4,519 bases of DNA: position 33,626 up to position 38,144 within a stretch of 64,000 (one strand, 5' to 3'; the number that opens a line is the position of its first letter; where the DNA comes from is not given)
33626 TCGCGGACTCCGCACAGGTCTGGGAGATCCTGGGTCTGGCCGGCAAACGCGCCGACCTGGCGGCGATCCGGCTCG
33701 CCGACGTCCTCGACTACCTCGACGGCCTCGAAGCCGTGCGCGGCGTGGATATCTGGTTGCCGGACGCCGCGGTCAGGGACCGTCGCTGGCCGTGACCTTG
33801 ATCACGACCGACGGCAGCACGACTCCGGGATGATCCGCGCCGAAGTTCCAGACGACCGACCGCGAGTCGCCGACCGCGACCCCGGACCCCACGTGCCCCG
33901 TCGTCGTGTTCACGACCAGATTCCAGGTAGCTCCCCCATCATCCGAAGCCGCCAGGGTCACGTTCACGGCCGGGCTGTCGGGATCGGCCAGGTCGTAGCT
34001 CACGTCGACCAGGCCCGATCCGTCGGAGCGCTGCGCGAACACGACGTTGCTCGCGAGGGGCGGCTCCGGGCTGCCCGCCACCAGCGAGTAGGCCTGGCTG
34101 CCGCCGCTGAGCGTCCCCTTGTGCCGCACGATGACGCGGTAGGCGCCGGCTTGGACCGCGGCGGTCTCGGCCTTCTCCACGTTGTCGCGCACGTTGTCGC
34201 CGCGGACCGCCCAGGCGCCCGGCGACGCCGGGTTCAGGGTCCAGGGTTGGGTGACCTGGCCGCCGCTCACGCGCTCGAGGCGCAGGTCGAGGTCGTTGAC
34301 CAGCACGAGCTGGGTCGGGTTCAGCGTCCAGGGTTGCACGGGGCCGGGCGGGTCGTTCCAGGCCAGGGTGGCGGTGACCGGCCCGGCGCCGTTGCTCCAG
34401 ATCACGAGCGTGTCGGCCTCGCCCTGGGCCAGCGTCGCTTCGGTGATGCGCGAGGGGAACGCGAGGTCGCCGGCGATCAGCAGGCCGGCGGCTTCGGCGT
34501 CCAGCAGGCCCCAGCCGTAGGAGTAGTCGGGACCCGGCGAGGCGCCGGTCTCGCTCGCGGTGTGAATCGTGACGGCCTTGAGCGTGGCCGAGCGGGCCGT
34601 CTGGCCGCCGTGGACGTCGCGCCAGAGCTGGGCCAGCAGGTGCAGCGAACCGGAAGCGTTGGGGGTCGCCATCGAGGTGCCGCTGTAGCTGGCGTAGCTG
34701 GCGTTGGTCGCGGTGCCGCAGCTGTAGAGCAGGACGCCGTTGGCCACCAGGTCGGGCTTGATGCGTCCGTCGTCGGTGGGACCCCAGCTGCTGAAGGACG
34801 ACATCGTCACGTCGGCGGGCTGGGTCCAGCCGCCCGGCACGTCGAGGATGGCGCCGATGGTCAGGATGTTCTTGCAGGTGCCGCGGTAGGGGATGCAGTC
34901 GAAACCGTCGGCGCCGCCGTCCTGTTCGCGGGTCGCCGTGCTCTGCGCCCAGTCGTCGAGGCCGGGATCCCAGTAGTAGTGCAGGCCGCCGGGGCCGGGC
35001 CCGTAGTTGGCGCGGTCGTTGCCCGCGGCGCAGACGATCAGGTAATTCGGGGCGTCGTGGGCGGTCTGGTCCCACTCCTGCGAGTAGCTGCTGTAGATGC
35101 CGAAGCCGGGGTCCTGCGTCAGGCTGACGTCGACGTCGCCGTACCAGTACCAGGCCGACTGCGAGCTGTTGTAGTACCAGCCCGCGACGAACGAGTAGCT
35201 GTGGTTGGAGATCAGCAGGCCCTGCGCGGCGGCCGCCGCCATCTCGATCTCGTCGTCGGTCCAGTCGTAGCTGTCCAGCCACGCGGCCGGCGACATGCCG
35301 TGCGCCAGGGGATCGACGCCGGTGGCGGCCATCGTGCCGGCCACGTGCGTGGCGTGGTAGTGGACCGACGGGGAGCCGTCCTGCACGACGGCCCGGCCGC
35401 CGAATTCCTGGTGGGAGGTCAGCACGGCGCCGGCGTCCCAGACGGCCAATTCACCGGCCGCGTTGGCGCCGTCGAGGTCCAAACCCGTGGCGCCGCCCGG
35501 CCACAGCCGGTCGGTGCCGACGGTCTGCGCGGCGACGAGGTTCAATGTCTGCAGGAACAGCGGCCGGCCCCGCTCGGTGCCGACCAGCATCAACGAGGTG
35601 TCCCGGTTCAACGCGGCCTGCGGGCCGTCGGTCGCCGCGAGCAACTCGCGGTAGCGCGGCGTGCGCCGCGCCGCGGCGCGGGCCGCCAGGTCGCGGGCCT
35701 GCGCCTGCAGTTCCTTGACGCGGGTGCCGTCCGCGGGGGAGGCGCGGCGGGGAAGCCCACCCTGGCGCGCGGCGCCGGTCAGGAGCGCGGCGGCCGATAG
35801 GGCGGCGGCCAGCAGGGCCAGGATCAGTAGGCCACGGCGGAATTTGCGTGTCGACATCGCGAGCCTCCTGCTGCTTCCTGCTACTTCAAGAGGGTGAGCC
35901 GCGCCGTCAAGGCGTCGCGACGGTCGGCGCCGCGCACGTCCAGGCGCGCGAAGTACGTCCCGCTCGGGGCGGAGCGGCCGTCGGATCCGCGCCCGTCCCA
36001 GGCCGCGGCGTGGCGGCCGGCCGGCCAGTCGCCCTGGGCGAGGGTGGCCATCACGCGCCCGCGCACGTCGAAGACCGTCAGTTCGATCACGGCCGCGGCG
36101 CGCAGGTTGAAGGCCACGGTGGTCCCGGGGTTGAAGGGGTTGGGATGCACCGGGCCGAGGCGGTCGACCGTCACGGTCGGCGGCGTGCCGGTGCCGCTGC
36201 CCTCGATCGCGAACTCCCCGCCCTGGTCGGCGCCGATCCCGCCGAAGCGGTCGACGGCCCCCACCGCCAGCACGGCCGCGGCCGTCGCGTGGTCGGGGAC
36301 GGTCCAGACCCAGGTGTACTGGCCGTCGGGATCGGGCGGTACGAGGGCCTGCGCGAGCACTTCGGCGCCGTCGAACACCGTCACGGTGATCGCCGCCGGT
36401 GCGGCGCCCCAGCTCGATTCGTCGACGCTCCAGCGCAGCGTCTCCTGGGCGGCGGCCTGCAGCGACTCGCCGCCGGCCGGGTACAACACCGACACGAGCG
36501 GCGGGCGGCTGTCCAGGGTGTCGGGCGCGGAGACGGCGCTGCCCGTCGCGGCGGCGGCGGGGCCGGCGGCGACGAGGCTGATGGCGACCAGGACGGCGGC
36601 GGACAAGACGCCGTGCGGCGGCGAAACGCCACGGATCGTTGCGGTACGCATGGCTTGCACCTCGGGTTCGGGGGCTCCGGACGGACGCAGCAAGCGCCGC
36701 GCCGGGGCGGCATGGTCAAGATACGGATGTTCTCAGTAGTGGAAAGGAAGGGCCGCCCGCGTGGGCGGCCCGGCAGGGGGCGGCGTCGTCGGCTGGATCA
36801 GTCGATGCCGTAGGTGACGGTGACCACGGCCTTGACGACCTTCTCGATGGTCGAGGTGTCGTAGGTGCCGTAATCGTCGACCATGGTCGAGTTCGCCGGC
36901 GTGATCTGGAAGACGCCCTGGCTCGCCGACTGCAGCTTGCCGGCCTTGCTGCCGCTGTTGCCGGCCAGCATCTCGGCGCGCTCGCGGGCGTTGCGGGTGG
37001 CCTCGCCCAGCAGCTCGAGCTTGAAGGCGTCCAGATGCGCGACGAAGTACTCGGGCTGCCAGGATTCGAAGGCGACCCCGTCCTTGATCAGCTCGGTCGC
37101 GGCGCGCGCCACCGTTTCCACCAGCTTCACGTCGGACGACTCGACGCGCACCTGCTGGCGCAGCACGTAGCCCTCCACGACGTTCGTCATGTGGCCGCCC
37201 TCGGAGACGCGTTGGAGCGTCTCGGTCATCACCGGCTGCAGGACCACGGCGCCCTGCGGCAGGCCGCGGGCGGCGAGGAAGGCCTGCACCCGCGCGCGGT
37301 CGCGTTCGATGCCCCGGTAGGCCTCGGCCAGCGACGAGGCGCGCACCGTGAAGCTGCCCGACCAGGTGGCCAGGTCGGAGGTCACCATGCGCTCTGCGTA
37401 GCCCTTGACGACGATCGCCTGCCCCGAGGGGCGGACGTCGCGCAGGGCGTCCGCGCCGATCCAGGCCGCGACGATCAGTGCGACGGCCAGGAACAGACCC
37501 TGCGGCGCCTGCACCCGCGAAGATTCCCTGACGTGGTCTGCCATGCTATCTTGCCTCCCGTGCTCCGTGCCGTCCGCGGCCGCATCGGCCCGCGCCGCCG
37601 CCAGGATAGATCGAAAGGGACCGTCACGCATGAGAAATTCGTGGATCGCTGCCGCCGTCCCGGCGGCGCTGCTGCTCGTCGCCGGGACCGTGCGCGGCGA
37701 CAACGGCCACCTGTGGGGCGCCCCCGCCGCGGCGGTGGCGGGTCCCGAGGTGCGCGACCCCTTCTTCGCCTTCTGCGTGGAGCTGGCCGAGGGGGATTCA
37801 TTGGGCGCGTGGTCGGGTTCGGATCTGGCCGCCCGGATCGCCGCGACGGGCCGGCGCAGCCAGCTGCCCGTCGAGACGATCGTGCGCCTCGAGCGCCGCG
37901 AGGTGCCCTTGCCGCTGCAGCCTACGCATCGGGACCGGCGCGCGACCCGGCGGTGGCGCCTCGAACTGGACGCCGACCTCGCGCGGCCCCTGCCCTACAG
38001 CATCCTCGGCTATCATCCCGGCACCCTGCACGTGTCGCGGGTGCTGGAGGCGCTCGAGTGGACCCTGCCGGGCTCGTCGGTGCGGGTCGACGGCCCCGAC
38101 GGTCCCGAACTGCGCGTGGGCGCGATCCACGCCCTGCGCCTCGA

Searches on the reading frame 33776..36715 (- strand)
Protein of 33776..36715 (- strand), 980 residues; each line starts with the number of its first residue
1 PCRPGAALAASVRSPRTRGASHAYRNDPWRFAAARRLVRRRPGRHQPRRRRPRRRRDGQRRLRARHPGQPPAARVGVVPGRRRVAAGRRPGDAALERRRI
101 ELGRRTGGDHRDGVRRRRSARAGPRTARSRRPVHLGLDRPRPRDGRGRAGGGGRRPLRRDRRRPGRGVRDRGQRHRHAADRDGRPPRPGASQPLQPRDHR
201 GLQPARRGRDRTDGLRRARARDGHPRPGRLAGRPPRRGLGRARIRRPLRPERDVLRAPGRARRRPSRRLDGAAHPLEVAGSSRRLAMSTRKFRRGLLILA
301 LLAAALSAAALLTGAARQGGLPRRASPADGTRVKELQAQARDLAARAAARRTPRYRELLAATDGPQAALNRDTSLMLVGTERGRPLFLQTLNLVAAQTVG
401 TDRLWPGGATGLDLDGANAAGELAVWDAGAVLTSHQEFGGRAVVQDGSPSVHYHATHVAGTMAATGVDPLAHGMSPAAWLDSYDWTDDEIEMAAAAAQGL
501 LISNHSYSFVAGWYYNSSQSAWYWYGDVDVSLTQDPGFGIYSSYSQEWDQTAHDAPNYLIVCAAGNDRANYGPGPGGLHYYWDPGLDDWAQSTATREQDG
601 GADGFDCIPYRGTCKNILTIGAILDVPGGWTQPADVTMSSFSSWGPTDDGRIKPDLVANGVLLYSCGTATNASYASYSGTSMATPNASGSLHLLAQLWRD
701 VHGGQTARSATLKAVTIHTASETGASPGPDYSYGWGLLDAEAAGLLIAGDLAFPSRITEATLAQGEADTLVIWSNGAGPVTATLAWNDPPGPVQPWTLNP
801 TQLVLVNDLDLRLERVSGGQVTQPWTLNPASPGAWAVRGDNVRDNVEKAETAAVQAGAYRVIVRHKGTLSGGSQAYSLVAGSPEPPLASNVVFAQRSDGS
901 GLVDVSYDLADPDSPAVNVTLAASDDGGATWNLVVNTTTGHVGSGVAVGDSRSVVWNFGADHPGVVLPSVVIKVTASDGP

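Call 67: search_protein_families(library=pfam, proteins=[window:33776-36715:-], max_evalue=0.001)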
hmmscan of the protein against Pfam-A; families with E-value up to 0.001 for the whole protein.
window:33776-36715:- (980 aa): 1 family
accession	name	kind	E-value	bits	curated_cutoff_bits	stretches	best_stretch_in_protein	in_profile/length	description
PF00082.27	Peptidase_S8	-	6.5e-29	101.6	21.8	1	449-736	51-288/288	Subtilase family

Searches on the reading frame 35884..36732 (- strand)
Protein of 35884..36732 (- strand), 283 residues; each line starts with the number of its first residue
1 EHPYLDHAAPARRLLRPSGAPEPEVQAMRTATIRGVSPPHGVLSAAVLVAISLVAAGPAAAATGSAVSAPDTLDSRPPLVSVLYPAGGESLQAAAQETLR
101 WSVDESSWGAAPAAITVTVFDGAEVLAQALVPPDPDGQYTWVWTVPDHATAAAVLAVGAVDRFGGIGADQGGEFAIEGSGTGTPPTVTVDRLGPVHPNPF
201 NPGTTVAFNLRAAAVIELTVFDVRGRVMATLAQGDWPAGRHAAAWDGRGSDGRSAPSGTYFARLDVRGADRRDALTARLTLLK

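Call 10: search_protein_families(library=ncbifam, proteins=[window:35884-36732:-], max_evalue=0.01)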
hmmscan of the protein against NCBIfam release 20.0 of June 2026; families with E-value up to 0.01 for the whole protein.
window:35884-36732:- (283 aa): 6 families
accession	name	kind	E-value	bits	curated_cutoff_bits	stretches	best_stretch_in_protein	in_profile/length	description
NF005176.1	PRK06655.1-1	equivalog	7.3e-07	29.3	230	1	211-267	94-150/197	flagellar hook assembly protein FlgD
NF009276.0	PRK12633.1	equivalog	2.4e-05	24.2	383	1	206-280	120-195/234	flagellar basal body rod modification protein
NF033707.1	T9SS_sortase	equivalog_domain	4.2e-05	21.4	420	1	195-270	1001-1081/1095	type IX secretion system sortase PorU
TIGR04183.1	Por_Secre_tail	domain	0.00067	19.6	23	1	195-264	1-58/72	T9SS type A sorting domain-containing protein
NF052323.1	T9SSA_dep_M6i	equivalog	0.0039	15.2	600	1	196-274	961-1034/1043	T9SS-dependent M6-like inactivated metalloprotease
NF009453.0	PRK12813.1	equivalog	0.0053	16.3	264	1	203-266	110-173/223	flagellar basal body rod modification protein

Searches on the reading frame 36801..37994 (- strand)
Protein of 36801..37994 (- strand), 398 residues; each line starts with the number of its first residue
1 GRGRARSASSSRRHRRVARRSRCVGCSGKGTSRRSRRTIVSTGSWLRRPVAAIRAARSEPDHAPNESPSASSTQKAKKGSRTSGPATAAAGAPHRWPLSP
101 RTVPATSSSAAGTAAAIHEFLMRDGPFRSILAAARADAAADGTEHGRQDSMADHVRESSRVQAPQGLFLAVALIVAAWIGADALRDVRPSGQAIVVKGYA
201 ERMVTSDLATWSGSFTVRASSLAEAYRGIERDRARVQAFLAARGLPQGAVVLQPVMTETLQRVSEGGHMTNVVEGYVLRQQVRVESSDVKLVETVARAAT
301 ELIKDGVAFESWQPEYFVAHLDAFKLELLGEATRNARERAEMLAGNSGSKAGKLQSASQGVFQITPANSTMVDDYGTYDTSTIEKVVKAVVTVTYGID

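Call 67: search_protein_families(library=pfam, proteins=[window:36801-37994:-], max_evalue=0.001)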
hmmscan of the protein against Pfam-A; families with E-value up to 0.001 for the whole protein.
window:36801-37994:- (398 aa): 1 family
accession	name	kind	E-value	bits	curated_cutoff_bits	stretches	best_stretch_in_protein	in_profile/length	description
PF04402.19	SIMPL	-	1.7e-23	84.4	25.2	1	194-395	1-205/205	Protein of unknown function (DUF541)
